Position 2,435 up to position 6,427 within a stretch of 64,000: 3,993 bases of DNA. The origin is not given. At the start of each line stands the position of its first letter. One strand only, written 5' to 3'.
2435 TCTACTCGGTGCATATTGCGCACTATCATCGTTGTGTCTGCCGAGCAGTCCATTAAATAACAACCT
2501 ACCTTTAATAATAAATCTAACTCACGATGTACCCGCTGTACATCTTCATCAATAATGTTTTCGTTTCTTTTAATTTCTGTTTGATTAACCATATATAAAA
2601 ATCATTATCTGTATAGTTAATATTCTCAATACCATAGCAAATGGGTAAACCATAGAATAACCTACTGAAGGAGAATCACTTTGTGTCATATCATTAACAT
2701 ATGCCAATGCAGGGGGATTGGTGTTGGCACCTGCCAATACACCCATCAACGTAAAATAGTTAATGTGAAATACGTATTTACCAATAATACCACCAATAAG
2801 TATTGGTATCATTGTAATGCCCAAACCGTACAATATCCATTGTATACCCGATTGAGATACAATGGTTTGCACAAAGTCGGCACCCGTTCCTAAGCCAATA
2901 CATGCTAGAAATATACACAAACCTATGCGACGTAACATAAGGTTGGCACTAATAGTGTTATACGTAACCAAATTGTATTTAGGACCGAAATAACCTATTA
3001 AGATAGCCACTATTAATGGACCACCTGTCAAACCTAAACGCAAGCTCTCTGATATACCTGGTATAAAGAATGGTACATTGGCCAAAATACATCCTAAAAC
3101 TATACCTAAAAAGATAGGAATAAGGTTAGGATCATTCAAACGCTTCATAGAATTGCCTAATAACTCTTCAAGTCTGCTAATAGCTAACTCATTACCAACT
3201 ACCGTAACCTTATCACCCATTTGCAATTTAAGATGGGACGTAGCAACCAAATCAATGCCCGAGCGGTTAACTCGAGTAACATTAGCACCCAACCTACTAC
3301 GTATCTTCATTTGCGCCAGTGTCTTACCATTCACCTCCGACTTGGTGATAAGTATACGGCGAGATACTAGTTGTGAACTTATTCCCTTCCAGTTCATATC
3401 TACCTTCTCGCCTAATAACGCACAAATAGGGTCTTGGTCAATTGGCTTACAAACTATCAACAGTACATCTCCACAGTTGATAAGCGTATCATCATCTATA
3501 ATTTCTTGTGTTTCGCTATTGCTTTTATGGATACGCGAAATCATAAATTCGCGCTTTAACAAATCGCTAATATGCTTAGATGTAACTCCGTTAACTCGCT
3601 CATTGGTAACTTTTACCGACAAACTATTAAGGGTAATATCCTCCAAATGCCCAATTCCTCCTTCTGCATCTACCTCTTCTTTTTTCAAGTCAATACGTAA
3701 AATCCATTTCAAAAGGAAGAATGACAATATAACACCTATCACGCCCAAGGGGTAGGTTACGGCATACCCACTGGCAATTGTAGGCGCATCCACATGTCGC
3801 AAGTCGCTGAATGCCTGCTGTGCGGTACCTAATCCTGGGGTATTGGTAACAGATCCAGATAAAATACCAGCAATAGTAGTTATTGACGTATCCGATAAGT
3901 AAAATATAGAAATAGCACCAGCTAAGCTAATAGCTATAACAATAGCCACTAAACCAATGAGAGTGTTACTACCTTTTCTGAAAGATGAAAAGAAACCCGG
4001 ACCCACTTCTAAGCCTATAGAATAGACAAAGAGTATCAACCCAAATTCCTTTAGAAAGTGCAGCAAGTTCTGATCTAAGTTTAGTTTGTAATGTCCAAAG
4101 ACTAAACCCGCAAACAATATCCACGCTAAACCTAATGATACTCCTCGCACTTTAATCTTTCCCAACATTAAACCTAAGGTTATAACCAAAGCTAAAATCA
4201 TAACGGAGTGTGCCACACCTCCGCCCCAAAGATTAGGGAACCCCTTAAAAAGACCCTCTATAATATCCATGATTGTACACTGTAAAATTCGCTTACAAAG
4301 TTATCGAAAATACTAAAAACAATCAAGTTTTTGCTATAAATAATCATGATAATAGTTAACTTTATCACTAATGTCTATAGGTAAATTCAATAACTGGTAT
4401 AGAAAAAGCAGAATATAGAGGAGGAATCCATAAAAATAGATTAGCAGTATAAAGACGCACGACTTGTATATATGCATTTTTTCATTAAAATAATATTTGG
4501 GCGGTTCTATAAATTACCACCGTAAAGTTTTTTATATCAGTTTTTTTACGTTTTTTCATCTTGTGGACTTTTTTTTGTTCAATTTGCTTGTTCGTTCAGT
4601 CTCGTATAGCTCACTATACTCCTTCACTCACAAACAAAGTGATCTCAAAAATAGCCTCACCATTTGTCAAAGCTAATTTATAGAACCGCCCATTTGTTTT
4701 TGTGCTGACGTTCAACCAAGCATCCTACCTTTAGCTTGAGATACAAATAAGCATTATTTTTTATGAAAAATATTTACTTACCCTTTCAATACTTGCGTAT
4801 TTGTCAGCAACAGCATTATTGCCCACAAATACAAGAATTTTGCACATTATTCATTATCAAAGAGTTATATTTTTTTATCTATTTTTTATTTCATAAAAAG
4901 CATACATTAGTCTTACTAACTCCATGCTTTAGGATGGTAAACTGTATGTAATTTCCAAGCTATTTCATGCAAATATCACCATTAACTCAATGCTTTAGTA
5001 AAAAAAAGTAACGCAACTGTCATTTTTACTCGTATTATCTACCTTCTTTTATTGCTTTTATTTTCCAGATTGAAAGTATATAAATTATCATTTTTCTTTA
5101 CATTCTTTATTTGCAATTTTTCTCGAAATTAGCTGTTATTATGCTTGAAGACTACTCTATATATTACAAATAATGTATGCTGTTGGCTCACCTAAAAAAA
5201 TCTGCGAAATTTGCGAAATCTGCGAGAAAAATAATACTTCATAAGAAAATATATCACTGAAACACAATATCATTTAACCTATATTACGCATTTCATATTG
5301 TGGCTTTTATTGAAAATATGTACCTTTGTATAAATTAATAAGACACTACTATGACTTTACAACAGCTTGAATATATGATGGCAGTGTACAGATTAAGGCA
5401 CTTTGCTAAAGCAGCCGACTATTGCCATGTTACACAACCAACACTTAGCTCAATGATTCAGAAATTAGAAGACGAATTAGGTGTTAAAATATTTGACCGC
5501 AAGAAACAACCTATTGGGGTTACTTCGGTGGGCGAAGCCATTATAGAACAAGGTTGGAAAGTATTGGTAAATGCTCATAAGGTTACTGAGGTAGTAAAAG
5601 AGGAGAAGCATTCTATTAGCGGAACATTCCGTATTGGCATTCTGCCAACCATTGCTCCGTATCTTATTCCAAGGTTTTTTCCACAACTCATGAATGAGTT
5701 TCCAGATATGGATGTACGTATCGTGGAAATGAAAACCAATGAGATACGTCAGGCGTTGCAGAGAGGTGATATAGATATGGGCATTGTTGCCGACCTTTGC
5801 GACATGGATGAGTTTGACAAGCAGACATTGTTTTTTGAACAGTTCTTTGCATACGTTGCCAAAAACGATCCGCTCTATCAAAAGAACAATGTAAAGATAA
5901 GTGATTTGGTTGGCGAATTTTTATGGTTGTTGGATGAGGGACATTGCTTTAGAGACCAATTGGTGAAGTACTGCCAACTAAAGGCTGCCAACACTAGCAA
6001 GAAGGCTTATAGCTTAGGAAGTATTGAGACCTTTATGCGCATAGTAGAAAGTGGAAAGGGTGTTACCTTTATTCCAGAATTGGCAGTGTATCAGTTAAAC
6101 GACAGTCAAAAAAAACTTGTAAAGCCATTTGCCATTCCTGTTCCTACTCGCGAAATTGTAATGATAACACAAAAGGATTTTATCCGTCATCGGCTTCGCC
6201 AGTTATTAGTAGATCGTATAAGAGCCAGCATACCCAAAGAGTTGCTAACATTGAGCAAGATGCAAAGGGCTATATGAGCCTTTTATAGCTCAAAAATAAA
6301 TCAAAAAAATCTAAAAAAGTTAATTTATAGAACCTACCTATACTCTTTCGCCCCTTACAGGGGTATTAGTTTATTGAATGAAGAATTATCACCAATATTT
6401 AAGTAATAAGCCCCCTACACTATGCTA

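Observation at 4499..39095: Previously unrecognised MITE-like family: about 192 bp, 18-bp TIR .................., 4-5 bp AT-rich target-site duplications, at least 7 copies in 64 kb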

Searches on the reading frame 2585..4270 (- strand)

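Call 9: search_protein_families(library=ncbifam, proteins=[window:2585-4270:-])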
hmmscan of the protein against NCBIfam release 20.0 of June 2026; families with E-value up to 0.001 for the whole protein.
window:2585-4270:- (561 aa): 6 families
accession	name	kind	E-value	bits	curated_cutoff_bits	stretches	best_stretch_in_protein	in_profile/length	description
NF003007.0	PRK03818.1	equivalog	2.9e-187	623.6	449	1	18-559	3-548/553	putative transporter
TIGR01625.1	YidE_YbjL_dupl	subfamily_domain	1.7e-70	235.8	71.95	2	390-544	1-154/154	AspT/YidE/YbjL antiporter duplication domain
TIGR03802.1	Asp_Ala_antiprt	equivalog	6.2e-69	233.1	546.95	1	24-558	13-560/562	aspartate-alanine antiporter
NF003440.0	PRK04972.1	equivalog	2.7e-51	175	645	1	22-560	13-557/561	aspartate:alanine antiporter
TIGR00932.1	2a37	subfamily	4e-05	23.3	238.3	1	52-136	23-109/275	monovalent cation:proton antiporter-2 (CPA2) family protein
NF007039.0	PRK09496.3-2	equivalog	0.00017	20.6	293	0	309-378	160-227/446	Trk system potassium transporter TrkA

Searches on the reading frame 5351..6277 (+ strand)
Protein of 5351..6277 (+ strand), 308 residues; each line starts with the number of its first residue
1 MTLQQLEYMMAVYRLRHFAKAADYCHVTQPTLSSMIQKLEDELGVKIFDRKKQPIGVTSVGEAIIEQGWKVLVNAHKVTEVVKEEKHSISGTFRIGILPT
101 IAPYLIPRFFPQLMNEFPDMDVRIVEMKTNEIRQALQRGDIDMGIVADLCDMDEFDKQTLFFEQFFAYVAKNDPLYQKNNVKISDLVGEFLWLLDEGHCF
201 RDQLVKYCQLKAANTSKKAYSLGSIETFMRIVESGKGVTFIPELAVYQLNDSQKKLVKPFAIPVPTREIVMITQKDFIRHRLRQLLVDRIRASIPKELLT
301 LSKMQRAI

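Call 9: search_protein_families(library=ncbifam, proteins=[window:5351-6277:+])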
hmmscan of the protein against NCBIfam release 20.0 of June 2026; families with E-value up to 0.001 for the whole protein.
window:5351-6277:+ (308 aa): 54 families (the best 25 are shown)
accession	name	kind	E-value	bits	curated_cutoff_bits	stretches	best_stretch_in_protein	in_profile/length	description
NF008361.0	PRK11151.1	equivalog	1.6e-64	218.1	329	1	1-297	1-296/305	DNA-binding transcriptional regulator OxyR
NF050018.1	StrsTransRegOxyRFcella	equivalog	1.7e-60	205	500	1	2-282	2-277/289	oxidative stress transcriptional regulator OxyR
NF008416.0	PRK11242.1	equivalog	8.8e-44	150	277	1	1-281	1-278/300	transcriptional regulator CynR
NF040786.1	LysR_Sec_metab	equivalog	4.2e-41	140.9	250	1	1-291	1-295/298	selenium metabolism-associated LysR family transcriptional regulator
NF047520.1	trans_act_CidR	equivalog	7.9e-41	140.1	415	1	1-258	1-257/292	cidABC operon transcriptional activator CidR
NF053705.1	TransRegGltCGpos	equivalog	8.5e-40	136.8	350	1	1-276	1-275/300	glutamate biosynthesis transcriptional regulator GltC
NF007385.0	PRK09906.1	equivalog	9.7e-35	120.1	356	1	1-286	1-284/296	DNA-binding transcriptional regulator HcaR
NF045775.1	acetoin_reg_AlsR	exception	1.6e-34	119.7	430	1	1-250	1-251/290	acetoin biosynthesis transcriptional regulator AlsR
TIGR03339.1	phn_lysR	subfamily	8.7e-29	100.6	341.1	1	5-246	1-238/279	aminoethylphosphonate catabolism associated LysR family transcriptional regulator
TIGR02424.1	TF_pcaQ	equivalog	5.8e-28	97.7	303.8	1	3-291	5-295/300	pca operon transcription factor PcaQ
NF047354.1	trans_reg_GltC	equivalog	5.8e-26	91.7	300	1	1-286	1-281/290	glutamate biosynthesis transcriptional regulator GltC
NF007439.0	PRK09986.1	equivalog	1.1e-25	90.6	290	1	2-243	8-251/296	LysR family transcriptional regulator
NF009327.0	PRK12684.1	subfamily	4e-25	88.7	402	1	1-284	1-286/313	CysB family HTH-type transcriptional regulator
NF040889.1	trans_reg_YeiE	equivalog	1.2e-24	87.1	480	1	1-250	3-247/288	DNA-binding transcriptional regulator YeiE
NF058504.1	TransRegCcpCBac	equivalog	1.5e-24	86.9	400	1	2-255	2-248/287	transcriptional regulator CcpC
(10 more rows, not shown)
